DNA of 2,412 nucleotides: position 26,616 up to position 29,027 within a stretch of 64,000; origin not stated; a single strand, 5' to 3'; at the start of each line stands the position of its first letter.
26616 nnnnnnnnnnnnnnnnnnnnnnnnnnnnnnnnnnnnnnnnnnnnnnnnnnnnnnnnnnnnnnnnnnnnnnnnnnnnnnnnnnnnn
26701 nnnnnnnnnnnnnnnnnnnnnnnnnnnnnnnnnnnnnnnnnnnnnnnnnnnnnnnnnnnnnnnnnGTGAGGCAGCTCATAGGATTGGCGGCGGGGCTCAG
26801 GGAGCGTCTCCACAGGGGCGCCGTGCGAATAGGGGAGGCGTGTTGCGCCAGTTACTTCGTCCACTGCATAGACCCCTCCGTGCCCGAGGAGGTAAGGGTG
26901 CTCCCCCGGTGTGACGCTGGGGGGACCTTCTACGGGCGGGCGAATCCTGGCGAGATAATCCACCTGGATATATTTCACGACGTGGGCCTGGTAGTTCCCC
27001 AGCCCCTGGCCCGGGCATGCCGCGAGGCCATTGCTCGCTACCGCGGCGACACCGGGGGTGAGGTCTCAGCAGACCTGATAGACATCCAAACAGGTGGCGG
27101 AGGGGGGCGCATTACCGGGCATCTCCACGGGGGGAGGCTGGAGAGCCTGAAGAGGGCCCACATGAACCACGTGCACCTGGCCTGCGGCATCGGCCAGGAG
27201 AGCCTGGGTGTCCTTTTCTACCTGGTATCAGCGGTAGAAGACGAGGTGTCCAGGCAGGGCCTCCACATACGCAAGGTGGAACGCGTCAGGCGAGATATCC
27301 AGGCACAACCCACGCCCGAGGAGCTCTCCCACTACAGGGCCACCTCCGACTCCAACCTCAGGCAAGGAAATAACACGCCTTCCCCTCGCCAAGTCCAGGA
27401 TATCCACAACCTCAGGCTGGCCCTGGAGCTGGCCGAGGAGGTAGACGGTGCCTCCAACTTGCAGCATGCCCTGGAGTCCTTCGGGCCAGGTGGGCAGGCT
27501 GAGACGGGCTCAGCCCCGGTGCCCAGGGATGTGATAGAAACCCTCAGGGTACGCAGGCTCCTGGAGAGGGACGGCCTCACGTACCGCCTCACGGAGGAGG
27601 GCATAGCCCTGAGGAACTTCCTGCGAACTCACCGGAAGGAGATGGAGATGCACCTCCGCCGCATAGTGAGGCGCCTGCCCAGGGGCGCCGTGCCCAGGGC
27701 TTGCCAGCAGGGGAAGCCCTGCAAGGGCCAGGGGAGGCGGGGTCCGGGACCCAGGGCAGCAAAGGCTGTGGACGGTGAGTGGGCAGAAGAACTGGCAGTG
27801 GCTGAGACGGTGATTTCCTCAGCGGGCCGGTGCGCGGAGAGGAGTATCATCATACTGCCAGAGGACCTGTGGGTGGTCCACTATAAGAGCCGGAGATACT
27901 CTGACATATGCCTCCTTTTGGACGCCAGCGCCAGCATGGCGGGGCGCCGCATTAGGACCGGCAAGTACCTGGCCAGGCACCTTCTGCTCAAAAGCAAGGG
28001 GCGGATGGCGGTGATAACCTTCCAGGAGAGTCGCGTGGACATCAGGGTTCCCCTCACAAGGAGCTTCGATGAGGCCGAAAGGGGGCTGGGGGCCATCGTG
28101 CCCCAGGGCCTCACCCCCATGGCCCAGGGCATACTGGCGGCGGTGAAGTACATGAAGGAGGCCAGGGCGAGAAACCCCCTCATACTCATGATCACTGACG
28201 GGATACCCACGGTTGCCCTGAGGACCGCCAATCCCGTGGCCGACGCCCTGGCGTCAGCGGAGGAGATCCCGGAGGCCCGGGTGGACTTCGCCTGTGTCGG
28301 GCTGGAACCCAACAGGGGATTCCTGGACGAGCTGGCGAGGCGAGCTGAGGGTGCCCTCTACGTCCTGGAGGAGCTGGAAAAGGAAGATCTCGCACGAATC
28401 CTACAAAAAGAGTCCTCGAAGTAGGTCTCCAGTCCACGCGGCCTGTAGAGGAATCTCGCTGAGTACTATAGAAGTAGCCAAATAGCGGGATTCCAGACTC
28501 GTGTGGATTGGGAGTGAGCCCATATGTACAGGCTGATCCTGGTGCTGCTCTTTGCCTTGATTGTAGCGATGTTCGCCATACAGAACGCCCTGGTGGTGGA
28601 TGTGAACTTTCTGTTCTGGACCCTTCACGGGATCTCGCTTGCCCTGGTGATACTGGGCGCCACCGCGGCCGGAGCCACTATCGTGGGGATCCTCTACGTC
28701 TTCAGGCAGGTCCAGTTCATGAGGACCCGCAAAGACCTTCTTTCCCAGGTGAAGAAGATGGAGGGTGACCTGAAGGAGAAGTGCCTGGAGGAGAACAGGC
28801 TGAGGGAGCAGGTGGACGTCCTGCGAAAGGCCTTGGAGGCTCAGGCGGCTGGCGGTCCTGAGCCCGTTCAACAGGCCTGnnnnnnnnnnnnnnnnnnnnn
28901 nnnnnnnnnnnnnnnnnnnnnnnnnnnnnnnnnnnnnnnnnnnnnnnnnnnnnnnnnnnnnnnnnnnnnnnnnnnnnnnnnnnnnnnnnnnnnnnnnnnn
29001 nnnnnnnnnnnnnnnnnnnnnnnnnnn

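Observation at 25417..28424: Orphan ChlI-like AAA+ ATPase (with Cys-rich insert) and VWA protein with a novel N-terminal domain, next to metal-transport genes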

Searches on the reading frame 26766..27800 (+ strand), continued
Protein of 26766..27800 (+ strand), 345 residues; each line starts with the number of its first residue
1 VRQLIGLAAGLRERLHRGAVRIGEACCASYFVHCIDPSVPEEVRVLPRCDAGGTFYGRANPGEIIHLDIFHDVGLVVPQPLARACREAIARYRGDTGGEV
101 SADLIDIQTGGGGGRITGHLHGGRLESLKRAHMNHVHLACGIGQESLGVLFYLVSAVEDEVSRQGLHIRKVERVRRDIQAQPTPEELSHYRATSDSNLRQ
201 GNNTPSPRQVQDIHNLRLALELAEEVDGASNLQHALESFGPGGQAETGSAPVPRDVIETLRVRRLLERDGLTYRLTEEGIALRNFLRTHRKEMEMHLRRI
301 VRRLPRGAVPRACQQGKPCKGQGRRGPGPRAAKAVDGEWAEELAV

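Call 85: search_protein_families(library=pfam, proteins=[L010:8589-11717:-], max_evalue=0.01)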
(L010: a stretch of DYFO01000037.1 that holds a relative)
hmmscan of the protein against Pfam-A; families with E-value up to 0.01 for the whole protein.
L010:8589-11717:- (1042 aa): 6 families
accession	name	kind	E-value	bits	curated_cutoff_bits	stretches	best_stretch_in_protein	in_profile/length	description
PF13649.12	Methyltransf_25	-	2.4e-12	47.8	27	1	834-932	2-97/97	Methyltransferase domain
PF08241.18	Methyltransf_11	-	2.2e-08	35.1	21.2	1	834-887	1-53/95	Methyltransferase domain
PF13489.12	Methyltransf_23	-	1e-06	29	27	1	827-1018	20-162/164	Methyltransferase domain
PF13847.12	Methyltransf_31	-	1.7e-06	28.2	27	1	832-886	6-64/145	Methyltransferase domain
PF08242.18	Methyltransf_12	-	1.7e-05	25.9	30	1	834-934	1-98/98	Methyltransferase domain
PF03848.20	TehB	-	0.001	19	20.4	1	832-885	33-87/193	Tellurite resistance protein TehB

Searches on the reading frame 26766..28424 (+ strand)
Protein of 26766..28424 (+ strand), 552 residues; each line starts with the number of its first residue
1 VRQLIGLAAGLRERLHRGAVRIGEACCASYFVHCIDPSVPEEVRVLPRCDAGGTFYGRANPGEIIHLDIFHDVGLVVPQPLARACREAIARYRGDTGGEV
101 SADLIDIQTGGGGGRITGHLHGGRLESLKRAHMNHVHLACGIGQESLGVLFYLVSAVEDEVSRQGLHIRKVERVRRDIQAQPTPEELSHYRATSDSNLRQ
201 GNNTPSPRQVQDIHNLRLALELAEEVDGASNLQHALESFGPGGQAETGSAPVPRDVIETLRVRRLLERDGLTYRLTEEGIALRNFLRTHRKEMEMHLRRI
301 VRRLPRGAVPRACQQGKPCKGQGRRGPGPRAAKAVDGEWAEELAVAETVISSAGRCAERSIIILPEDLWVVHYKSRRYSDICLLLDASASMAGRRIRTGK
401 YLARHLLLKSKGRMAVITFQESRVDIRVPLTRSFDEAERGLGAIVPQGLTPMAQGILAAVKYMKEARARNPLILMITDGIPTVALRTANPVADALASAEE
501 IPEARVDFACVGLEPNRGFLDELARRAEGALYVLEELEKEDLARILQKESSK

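Call 3: search_protein_families(library=pfam, proteins=[window:26766-28421:+], max_evalue=1)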
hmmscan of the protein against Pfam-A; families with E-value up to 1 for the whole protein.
window:26766-28421:+ (552 aa): 3 families
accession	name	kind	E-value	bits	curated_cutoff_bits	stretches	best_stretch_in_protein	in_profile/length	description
PF13519.12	VWA_2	-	2.3e-10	41.5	27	1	382-479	2-106/107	von Willebrand factor type A domain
PF00092.34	VWA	-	6.9e-06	26.8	23.8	1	380-514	1-140/174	von Willebrand factor type A domain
PF05762.20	VWA_CoxE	-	0.016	15.1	26.4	1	374-482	52-162/222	VWA domain containing CoxE-like protein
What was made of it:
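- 27888..28400 (+): VWA domain with a complete MIDAS site (D386-x-S388-x-S390, T450, D478; the DxSxS triplet is at 27921-27935). VWA_2 2.3e-10 (call 3).
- Checked: The partner has a VWA domain (VWA_2 2.3e-10, aa 382-479, call 3).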

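Call 4: search_protein_families(library=ncbifam, proteins=[window:26766-28421:+], max_evalue=1)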
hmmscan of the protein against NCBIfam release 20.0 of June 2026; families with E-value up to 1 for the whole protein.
window:26766-28421:+ (552 aa): 5 families
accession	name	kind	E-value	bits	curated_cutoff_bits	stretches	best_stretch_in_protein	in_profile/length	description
TIGR02442.1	Cob-chelat-sub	hypoth_equivalog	1.1e-25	90.2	779.45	1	334-534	426-640/641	putative cobaltochelatase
TIGR02031.1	BchD-ChlD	equivalog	1.5e-15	57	499.55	1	358-534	403-599/608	magnesium chelatase ATPase subunit D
NF009943.0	PRK13406.1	equivalog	1.1e-12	47.3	571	1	343-506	358-538/585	magnesium chelatase subunit D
NF003647.0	PRK05286.1-5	equivalog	0.046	12.5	619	1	218-292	60-134/354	quinone-dependent dihydroorotate dehydrogenase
TIGR03788.1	marine_srt_targ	equivalog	0.19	10.1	551.65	1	379-530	272-424/629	marine proteobacterial sortase target protein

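Call 5: search_protein_families(library=padloc, proteins=[window:26766-28421:+], max_evalue=1)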
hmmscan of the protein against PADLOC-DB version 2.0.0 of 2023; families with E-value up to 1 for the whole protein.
window:26766-28421:+ (552 aa): 0 families

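Call 9: find_homologous_proteins(query=window:26766-28421:+)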
Query window:26766-28421:+ (552 aa): 161 proteins with E <= 0.001 among 8000 candidates; the best 120 are listed.
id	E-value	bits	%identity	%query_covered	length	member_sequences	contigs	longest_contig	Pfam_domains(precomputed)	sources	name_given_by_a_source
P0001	0.0e+0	1228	100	100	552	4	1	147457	PF00092.35,PF13519.13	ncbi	ncbi:MAG: VWA domain-containing protein [Bacillota bacterium]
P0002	3.3e-276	935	75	100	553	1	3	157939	PF00092.35,PF13519.13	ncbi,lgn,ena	-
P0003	7.1e-151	522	50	97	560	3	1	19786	PF00092.35,PF13519.13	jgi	-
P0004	3.3e-128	447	42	99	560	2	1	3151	PF00092.35,PF13519.13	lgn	-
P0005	5.4e-127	443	42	97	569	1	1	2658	PF00092.35,PF13519.13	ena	-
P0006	1.0e-125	438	45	96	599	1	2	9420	PF00092.35,PF13519.13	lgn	-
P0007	1.4e-125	438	43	97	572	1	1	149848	PF13768.13,PF00092.35,PF13519.13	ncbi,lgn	ncbi:MAG: vWA domain-containing protein [Ignavibacteriales bacterium]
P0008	9.6e-125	435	44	96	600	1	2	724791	PF00092.35,PF13519.13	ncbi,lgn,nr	ncbi:MAG: VWA domain-containing protein [Bacillota bacterium]|nr:VWA domain-containing protein [Baci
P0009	1.7e-124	434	44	96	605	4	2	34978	PF00092.35,PF13519.13,PF25213.2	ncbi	ncbi:MAG: VWA domain-containing protein [Bacillota bacterium]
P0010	1.9e-124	434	44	96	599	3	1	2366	PF00092.35,PF13519.13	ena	-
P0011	1.8e-123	431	41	96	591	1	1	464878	PF13519.13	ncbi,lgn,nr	ncbi:MAG: VWA domain-containing protein [Firmicutes bacterium]|nr:VWA domain-containing protein [Bac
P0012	7.1e-123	429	41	97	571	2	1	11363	PF00092.35,PF13519.13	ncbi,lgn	-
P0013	1.2e-122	428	42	96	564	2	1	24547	PF13519.13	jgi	jgi:magnesium chelatase subunit D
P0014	1.3e-122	428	44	95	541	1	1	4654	PF00092.35,PF13519.13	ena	-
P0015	3.5e-121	424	41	96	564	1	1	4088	PF00092.35,PF13519.13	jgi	jgi:magnesium chelatase subunit D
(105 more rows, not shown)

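Call 12: search_solved_structures(query=A1, max_evalue=10, show_alignments=0)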
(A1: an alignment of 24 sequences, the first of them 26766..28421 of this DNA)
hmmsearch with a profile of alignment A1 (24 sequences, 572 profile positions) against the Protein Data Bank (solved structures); distinct sequences matched with E-value up to 10: 50.
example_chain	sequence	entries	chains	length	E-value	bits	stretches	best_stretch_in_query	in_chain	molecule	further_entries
8s05_A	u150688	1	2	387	8.1e-15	57.7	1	388-553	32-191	Conserved protein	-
2x31_A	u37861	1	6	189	6.4e-11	44.8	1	398-503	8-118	MAGNESIUM-CHELATASE 60 KDA SUBUNIT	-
9c4f_I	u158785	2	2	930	1.1e-08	37.5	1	393-546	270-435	Inter-alpha-trypsin inhibitor heavy chain H4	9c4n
3tvy_A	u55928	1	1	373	0.00036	22.5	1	456-501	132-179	Cell wall surface anchor family protein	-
3tw0_A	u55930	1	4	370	0.00037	22.5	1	456-501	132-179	Cell wall surface anchor family protein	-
3txa_A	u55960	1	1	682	0.00052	22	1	456-501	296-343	Cell wall surface anchor family protein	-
6tnj_A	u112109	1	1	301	0.00085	21.3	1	395-499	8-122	Minor fimbrium subunit Mfa5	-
1t6b_Y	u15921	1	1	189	0.00087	21.2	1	392-496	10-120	Anthrax toxin receptor 2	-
8fz4_A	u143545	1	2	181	0.0011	20.9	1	393-496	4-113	Anthrax toxin receptor 2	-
1sht_X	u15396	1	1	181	0.0014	20.6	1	394-496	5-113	Anthrax toxin receptor 2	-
1shu_X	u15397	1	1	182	0.0014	20.6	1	394-496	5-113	Anthrax toxin receptor 2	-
1tzn_a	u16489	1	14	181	0.0014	20.5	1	394-496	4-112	Anthrax toxin receptor 2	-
6to1_A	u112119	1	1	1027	0.0018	20.2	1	387-499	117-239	Minor fimbrium subunit Mfa5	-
7n1o_A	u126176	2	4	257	0.0021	20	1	392-496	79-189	Transcription factor ETV6,Isoform 4 of Anthrax toxin receptor 2 | Transcription factor ETV6,Anthrax toxin receptor 2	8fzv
8ft6_A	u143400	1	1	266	0.0022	19.9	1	392-496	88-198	Transcription factor ETV6,Anthrax toxin receptor 2 chimera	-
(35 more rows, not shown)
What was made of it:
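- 27888..28400 (+): The domain matches the C-terminal half of TIGR02442 at 1.1e-25 (call 4) and the BchD VWA 2x31 at 6.4e-11 (call 12).
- Closest known: Magnesium chelatase motor ChlI/BchI with ChlD/BchD. Same: The partner ends in a ChlD-like VWA domain with a complete MIDAS site (calls 4, 12).
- Tried and rejected: A profile search of PDB sequences found nothing (call 12).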

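Call 86: find_encoding_contigs(protein=window:26766-28424:+, flank=1000, max_places=3)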
Protein window:26766-28424:+ (552 aa): no gene with exactly this product is on record in the collection.

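Call 87: find_encoding_contigs(protein=P0001, flank=1000, max_places=3)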
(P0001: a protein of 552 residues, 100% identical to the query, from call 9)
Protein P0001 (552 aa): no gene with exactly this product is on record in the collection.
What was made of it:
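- Tried and rejected: Not on record (calls 86, 87).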

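Call 88: find_encoding_contigs(protein=P0002, flank=10000, max_places=2)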
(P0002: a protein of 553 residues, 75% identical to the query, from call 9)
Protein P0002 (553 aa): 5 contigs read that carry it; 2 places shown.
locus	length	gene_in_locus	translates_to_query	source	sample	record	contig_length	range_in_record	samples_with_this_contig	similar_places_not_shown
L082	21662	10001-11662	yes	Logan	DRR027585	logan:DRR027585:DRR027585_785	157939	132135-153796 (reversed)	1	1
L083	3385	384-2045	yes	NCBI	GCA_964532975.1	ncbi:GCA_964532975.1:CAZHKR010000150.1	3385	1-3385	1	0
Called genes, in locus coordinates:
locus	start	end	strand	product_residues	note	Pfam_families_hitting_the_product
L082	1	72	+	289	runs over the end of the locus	PF00528:BPD_transp_1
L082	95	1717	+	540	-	PF00496:SBP_bac_5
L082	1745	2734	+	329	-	PF19300:BPD_transp_1_N (weak), PF00528:BPD_transp_1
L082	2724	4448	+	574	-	PF03193:RsgA_GTPase (faint), PF00005:ABC_tran, PF02463:SMC_N (faint), PF13191:AAA_16 (faint), PF13555:AAA_29 (faint), PF20703:nSTAND1 (faint), PF08352:oligo_HPY, PF00005:ABC_tran, +2 more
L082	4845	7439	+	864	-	PF00395:SLH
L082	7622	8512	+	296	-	PF01545:Cation_efflux, PF16916:ZT_dimer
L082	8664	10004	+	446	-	PF17863:AAA_lid_2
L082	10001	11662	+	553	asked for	PF00092:VWA (weak), PF13519:VWA_2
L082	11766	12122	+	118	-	PF06305:LapA_dom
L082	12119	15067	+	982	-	PF01368:DHH, PF02272:DHHA1, PF17768:RecJ_OB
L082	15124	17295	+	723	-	PF01966:HD, PF13328:HD_4, PF04607:RelA_SpoT, PF02824:TGS, PF19296:RelA_AH, PF28438:RelA_RIS, PF01842:ACT, PF13291:ACT_4, +1 more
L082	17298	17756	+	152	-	PF02580:Tyr_Deacylase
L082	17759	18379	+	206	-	PF00753:Lactamase_B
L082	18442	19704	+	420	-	PF01409:tRNA-synt_2d (faint), PF13393:tRNA-synt_His, PF00587:tRNA-synt_2b, PF13393:tRNA-synt_His, PF03129:HGTP_anticodon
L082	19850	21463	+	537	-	PF00152:tRNA-synt_2, PF02938:GAD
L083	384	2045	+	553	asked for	PF00092:VWA (weak), PF13519:VWA_2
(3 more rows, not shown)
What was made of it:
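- The closest relative has CDF-pair-LapA-RecJ-RelA-Dtd-MBL-HisS-AspS (call 88).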

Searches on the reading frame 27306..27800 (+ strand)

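Call 13: search_protein_families(library=pfam, proteins=[window:27306-27800:+], max_evalue=10)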
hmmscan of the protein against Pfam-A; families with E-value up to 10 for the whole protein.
window:27306-27800:+ (165 aa): 1 family
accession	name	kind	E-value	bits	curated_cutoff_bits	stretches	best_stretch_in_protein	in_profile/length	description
PF14947.12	HTH_45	-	0.13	12.7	25.5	1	77-112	40-75/77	Winged helix-turn-helix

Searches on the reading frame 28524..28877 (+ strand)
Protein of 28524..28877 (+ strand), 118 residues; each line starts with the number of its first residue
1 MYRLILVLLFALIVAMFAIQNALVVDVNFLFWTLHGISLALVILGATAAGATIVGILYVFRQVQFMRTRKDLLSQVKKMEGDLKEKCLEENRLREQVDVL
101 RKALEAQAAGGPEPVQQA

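Call 8: search_protein_families(library=pfam, proteins=[window:28524-28877:+], max_evalue=0.00001)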
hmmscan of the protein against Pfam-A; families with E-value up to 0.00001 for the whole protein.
window:28524-28877:+ (118 aa): 1 family
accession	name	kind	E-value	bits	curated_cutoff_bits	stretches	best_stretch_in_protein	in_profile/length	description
PF06305.16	LapA_dom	-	3.3e-12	46.6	28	1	20-83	1-63/64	Lipopolysaccharide assembly protein A domain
